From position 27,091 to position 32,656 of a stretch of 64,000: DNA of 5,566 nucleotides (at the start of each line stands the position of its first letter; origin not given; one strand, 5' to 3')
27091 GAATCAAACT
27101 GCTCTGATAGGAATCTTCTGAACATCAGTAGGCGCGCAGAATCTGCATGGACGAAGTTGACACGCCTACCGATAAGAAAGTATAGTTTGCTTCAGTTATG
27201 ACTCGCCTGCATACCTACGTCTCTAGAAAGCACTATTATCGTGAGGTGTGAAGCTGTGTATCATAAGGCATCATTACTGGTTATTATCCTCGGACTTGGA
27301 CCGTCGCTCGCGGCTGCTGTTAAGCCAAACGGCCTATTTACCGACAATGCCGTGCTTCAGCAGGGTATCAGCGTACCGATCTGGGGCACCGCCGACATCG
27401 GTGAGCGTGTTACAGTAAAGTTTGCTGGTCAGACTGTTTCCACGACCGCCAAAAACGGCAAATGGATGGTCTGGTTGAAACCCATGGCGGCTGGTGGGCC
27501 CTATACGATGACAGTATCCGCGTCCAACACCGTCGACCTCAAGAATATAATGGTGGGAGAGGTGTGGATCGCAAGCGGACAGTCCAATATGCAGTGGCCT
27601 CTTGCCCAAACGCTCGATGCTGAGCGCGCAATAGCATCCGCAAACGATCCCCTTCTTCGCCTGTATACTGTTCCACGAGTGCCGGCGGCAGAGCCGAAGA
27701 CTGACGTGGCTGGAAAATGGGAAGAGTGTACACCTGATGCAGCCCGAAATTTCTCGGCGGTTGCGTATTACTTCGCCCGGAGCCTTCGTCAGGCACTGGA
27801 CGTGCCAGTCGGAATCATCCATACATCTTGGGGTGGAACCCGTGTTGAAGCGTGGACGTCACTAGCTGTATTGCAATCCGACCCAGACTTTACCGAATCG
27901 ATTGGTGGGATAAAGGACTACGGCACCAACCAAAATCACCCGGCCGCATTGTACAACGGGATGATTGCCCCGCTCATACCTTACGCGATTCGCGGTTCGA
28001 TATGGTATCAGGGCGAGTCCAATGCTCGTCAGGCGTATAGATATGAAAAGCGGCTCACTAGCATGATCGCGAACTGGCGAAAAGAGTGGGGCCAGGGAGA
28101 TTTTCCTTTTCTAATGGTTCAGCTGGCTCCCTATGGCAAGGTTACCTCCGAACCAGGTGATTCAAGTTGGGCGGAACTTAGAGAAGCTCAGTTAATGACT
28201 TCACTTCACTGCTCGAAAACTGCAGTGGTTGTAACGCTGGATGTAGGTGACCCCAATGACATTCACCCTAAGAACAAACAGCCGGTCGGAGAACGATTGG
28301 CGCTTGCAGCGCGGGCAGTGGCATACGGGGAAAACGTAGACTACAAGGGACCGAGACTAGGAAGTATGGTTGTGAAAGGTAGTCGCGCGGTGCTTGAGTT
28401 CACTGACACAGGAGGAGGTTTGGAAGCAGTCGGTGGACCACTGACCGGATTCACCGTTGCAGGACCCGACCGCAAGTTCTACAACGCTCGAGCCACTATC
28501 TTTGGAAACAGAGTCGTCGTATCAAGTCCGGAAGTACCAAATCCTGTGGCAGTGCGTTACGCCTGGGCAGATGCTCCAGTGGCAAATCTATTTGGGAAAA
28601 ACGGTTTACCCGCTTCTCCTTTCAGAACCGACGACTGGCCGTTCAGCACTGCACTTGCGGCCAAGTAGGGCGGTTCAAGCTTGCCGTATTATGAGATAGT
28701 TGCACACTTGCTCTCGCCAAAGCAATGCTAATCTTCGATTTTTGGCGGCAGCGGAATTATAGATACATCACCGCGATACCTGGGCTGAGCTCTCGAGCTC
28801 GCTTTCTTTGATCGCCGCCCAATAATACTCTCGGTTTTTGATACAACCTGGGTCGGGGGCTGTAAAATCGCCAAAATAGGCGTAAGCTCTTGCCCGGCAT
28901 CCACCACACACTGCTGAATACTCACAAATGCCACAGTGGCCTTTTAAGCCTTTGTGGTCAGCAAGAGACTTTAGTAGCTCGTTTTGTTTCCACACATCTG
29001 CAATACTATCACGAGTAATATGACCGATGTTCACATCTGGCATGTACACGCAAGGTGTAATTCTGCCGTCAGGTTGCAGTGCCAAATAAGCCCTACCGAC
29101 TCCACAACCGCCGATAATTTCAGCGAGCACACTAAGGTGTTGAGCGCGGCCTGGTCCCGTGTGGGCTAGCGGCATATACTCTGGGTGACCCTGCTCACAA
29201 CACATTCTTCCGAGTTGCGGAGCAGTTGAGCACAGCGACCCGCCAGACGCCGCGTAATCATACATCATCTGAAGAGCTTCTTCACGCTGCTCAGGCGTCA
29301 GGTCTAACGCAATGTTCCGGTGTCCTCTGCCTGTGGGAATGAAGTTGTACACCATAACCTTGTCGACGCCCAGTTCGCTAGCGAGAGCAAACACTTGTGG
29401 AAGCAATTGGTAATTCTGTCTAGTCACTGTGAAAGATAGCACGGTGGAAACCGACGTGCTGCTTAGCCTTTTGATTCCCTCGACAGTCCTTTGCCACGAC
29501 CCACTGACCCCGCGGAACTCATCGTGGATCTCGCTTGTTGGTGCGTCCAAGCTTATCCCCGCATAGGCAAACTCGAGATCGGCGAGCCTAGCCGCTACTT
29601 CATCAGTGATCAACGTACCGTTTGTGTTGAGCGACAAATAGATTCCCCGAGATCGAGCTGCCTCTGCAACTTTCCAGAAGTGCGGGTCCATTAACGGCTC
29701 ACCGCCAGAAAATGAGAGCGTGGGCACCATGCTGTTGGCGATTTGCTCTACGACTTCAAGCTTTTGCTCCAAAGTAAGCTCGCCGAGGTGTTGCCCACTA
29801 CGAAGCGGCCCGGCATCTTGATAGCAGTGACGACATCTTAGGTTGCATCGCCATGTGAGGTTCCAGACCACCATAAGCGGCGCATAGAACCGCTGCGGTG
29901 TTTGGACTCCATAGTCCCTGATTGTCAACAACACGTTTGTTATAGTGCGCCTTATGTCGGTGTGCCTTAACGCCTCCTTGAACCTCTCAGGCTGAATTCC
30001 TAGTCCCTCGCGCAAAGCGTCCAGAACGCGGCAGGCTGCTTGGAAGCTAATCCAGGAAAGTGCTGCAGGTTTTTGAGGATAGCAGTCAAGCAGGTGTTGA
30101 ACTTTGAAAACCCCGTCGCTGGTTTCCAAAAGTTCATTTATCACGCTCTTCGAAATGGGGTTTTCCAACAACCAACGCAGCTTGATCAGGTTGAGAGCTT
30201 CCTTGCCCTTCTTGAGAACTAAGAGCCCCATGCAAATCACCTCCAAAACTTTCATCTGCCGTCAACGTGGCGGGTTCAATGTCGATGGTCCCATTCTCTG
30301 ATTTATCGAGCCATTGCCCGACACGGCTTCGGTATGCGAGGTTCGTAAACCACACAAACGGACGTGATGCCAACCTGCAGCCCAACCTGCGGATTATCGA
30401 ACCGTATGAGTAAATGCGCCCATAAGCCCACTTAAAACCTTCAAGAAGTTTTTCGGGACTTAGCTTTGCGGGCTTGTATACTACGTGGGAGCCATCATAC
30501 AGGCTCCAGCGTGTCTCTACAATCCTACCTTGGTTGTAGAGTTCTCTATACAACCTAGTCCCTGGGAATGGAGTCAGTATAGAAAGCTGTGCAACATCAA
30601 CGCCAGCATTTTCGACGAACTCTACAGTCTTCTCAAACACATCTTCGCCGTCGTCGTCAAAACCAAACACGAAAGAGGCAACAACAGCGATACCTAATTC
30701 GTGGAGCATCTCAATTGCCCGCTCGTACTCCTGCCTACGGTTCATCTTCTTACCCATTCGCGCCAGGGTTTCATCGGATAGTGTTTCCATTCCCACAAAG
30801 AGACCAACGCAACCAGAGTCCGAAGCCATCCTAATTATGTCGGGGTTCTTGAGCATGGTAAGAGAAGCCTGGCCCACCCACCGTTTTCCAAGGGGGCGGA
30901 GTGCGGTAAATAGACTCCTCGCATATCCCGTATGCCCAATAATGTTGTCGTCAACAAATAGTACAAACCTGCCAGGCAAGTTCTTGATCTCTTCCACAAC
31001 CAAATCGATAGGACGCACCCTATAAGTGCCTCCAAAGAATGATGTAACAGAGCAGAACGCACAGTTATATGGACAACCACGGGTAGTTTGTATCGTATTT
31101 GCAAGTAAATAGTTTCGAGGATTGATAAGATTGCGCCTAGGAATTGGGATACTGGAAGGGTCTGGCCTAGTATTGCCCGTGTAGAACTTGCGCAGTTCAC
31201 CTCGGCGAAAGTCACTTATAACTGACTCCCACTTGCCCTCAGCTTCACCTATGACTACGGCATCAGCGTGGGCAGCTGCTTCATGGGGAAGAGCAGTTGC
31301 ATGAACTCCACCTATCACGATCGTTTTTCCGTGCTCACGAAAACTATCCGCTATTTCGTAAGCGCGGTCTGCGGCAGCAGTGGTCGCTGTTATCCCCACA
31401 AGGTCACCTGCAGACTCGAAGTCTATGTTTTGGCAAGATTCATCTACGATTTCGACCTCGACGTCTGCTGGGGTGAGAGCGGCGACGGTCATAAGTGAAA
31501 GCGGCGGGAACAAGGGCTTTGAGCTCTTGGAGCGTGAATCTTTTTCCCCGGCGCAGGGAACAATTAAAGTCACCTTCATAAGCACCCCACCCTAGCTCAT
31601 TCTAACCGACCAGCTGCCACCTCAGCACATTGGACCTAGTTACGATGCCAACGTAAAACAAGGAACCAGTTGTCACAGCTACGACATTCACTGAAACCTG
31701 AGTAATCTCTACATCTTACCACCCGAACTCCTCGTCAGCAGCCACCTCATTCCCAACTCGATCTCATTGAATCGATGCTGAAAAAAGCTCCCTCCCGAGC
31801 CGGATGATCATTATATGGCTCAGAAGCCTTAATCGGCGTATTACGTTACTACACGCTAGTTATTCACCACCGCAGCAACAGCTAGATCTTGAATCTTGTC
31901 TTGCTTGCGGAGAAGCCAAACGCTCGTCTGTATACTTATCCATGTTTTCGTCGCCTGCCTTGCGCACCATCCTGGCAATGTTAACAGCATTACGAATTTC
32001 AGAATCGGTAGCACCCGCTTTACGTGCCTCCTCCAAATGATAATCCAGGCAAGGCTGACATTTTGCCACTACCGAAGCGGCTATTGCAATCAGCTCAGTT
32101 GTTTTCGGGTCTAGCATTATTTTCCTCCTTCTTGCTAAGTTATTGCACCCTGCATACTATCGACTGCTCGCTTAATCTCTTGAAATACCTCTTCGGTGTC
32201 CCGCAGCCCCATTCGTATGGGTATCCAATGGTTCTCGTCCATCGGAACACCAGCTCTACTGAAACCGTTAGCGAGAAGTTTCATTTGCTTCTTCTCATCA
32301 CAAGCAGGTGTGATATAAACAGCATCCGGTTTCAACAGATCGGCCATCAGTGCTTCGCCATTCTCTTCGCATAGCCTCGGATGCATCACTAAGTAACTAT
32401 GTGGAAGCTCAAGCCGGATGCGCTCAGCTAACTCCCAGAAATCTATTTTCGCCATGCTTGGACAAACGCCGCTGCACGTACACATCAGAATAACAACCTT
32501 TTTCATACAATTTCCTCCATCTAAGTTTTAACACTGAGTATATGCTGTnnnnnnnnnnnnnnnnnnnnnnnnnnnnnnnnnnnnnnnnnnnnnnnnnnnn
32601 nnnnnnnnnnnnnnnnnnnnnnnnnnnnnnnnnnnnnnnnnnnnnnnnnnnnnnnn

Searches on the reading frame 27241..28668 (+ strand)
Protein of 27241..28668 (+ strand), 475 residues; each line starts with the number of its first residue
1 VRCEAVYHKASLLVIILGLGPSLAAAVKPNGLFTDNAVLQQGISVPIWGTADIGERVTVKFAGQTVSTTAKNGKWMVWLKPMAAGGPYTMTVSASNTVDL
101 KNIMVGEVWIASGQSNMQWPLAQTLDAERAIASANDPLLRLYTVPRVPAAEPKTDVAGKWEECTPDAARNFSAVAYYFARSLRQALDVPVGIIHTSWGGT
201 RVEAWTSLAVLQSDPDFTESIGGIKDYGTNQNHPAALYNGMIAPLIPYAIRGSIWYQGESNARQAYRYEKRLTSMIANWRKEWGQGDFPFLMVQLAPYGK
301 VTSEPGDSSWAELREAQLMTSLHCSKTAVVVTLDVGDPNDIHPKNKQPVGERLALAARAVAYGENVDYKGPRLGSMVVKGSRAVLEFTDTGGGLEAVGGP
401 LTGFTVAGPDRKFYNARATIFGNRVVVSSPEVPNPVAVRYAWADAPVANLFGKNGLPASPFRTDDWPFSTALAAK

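Call 92: search_protein_families(library=pfam, proteins=[window:27241-28668:+], max_evalue=0.00001)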
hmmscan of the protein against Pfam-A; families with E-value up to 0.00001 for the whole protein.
window:27241-28668:+ (475 aa): 1 family
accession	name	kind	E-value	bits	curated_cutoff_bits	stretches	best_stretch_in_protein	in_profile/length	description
PF03629.24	SASA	-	6.3e-20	72.2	24.8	1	107-356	3-223/226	Carbohydrate esterase, sialic acid-specific acetylesterase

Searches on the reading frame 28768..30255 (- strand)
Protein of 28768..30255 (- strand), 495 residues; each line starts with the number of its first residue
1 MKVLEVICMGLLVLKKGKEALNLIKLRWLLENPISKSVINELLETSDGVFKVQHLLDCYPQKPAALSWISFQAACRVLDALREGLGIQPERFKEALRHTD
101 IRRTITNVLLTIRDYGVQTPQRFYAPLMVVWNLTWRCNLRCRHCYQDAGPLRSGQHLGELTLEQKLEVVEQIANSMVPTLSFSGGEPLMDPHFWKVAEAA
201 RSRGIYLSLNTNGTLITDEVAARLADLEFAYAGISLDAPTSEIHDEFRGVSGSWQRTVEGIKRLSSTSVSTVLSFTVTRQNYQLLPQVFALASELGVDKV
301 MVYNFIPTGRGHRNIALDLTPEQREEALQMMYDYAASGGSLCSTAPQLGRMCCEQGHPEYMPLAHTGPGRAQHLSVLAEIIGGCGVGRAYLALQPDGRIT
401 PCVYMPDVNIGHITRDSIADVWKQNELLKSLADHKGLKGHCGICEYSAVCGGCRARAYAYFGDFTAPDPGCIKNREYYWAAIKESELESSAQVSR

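Call 6: search_protein_families(library=ncbifam, proteins=[window:28768-30255:-], max_evalue=0.01)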
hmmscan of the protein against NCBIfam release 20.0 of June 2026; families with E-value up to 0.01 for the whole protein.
window:28768-30255:- (495 aa): 86 families (the best 25 are shown)
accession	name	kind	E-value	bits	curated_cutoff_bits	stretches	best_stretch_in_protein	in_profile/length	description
TIGR04545.1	rSAM_ahbD_hemeb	equivalog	6.3e-68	229.7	500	1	128-473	1-337/339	heme b synthase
TIGR04051.1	rSAM_NirJ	equivalog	1.8e-67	227.8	515.45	1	128-472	3-347/354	heme d1 biosynthesis radical SAM protein NirJ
TIGR04053.2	TIGR04053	equivalog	1.2e-66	225.5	395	1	125-472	6-363/366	TIGR04053 family radical SAM/SPASM domain-containing protein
TIGR04055.1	rSAM_NirJ2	equivalog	2.9e-63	214.4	500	1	128-473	1-324/326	putative heme d1 biosynthesis radical SAM protein NirJ2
TIGR04054.1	rSAM_NirJ1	equivalog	8.8e-63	212.2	650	1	128-472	37-381/387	putative heme d1 biosynthesis radical SAM protein NirJ1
TIGR04546.1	rSAM_ahbC_deAc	equivalog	2.8e-60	204.2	650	1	128-472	40-384/390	12,18-didecarboxysiroheme deacetylase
TIGR04303.1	GeoRSP_rSAM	equivalog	2.8e-56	191.4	400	2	125-326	3-199/325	GeoRSP system radical SAM/SPASM protein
TIGR04347.1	pseudo_SAM_Halo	equivalog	1e-52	179.7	525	1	128-473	39-385/390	TIGR04347 family pseudo-SAM/SPASM protein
TIGR03962.1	mycofact_rSAM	equivalog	1e-44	153.1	265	2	124-335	9-212/339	mycofactocin radical SAM maturase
TIGR04250.1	SCM_rSAM_ScmE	equivalog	4.3e-39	134.4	400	1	129-473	5-348/358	SynChlorMet cassette radical SAM/SPASM protein ScmE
TIGR04251.1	SCM_rSAM_ScmF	equivalog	5.3e-39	134.6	400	1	130-467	7-335/353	SynChlorMet cassette radical SAM/SPASM protein ScmF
NF050035.1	rSAM_WgK_link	exception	9e-39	133.5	650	2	123-313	5-192/367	radical SAM/SPASM peptide maturase WgkB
TIGR02109.1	PQQ_syn_pqqE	equivalog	7.3e-38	130.4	381.35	2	123-331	3-209/358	pyrroloquinoline quinone biosynthesis protein PqqE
TIGR04340.1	rSAM_ACGX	hypoth_equivalog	1.9e-37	129.3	400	1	130-473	6-339/341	radical SAM/SPASM domain protein, ACGX system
NF045574.1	sacti_mat_StsB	exception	3e-33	115.4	625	1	100-463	65-405/466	StsB family radical SAM/SPASM domain sactipeptide maturase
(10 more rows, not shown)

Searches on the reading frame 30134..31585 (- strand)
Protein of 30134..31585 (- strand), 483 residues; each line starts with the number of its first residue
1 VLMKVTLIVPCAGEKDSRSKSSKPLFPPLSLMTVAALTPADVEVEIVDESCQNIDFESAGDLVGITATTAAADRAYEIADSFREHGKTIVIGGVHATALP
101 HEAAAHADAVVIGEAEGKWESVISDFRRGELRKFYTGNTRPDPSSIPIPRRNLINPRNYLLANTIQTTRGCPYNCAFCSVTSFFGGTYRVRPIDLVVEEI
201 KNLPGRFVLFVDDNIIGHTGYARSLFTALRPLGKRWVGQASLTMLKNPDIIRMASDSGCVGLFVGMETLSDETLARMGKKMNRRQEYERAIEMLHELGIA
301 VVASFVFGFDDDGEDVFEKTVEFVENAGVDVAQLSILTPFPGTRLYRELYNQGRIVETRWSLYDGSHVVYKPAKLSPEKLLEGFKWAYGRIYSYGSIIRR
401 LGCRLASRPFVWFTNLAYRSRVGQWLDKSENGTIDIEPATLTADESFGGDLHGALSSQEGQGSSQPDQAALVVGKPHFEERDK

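Call 6: search_protein_families(library=ncbifam, proteins=[window:30134-31585:-], max_evalue=0.01)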
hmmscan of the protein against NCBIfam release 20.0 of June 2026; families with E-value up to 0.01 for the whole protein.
window:30134-31585:- (483 aa): 31 families (the best 25 are shown)
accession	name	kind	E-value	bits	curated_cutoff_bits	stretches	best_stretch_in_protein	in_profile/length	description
TIGR04013.1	B12_SAM_MJ_1487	hypoth_equivalog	4.5e-28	98.2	251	2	40-202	22-191/382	TIGR04013 family B12-binding domain/radical SAM domain-containing protein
TIGR02026.1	BchE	equivalog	3.6e-27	95.4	481.35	1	164-394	196-430/497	magnesium-protoporphyrin IX monomethyl ester anaerobic oxidative cyclase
NF050148.1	rSAM_ApyD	equivalog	4.7e-26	91.3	750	1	164-351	201-395/645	RiPP biosynthesis radical SAM protein ApyD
TIGR04479.1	bcpD_PhpK_rSAM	subfamily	2.6e-25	88.8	600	1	163-331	242-413/504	PhpK family radical SAM P-methyltransferase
TIGR04367.1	HpnR_B12_rSAM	equivalog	4.9e-25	88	650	1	149-376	167-397/490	hopanoid C-3 methylase HpnR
TIGR04014.1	B12_SAM_MJ_0865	equivalog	1.9e-24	86.2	360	1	165-352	163-361/434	methyl-coenzyme M reductase glutamine C-methyltransferase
TIGR03471.1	HpnJ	equivalog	5.8e-24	84.8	577.6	1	164-393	199-434/472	hopanoid biosynthesis associated radical SAM protein HpnJ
TIGR04072.2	rSAM_ladder_B12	equivalog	3.8e-21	75.2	360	1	69-358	80-381/443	lipid biosynthesis B12-binding/radical SAM protein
NF038361.1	rSAM_Sden_1168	equivalog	2.6e-17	62.6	575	1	164-388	284-515/560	Sden_1168 family B12-binding radical SAM P-methyltransferase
TIGR04295.1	B12_rSAM_oligo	hypoth_equivalog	6.3e-17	61.4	400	1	164-351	202-386/422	TIGR04295 family B12-binding domain-containing radical SAM protein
NF033070.1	rSAM_AprD4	equivalog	4.5e-16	58.8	500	1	61-380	91-420/456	AprD4 family radical SAM diol-dehydratase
NF040546.1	rSAM_CUAEP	equivalog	2.1e-14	53.1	500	1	33-327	19-341/468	CUAEP/CCAEP-tail radical SAM (seleno)protein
TIGR04385.1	B12_rSAM_cofa1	equivalog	4.2e-12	46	450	1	148-326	175-363/438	B12 lower ligand biosynthesis radical SAM protein BzaD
TIGR00089.1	TIGR00089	subfamily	2.8e-11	42.8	251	2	70-203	50-180/429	MiaB/RimO family radical SAM methylthiotransferase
TIGR01578.1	MiaB-like-B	hypoth_equivalog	8.3e-10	38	314.7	2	77-203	57-174/421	tRNA (N(6)-L-threonylcarbamoyladenosine(37)-C(2))-methylthiotransferase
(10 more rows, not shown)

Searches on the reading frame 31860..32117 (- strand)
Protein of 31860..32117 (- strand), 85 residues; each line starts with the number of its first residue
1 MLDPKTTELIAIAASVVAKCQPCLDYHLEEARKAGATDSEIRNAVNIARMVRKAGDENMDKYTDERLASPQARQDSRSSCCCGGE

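Call 5: search_protein_families(library=pfam, proteins=[window:31860-32117:-], max_evalue=0.01)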
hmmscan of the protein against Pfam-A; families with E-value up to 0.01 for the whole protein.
window:31860-32117:- (85 aa): 1 family
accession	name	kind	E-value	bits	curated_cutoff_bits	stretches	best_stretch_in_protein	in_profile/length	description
PF02627.25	CMD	-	5.3e-15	55.6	23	1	2-50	20-68/84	Carboxymuconolactone decarboxylase family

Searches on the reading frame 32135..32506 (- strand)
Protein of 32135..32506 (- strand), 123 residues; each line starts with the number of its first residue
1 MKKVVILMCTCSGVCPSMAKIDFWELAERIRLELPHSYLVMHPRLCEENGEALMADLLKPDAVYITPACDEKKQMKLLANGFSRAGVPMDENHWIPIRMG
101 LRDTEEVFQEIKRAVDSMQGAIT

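Call 5: search_protein_families(library=pfam, proteins=[window:32135-32506:-], max_evalue=0.01)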
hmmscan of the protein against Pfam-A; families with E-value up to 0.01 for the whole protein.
window:32135-32506:- (123 aa): 0 families

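Call 6: search_protein_families(library=ncbifam, proteins=[window:32135-32506:-], max_evalue=0.01)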
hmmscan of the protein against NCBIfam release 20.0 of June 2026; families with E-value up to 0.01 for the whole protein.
window:32135-32506:- (123 aa): 0 families

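Call 60: search_protein_families(library=pfam, proteins=[window:32135-32506:-], max_evalue=0.001)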
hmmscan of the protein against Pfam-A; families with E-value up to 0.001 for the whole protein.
window:32135-32506:- (123 aa): 0 families
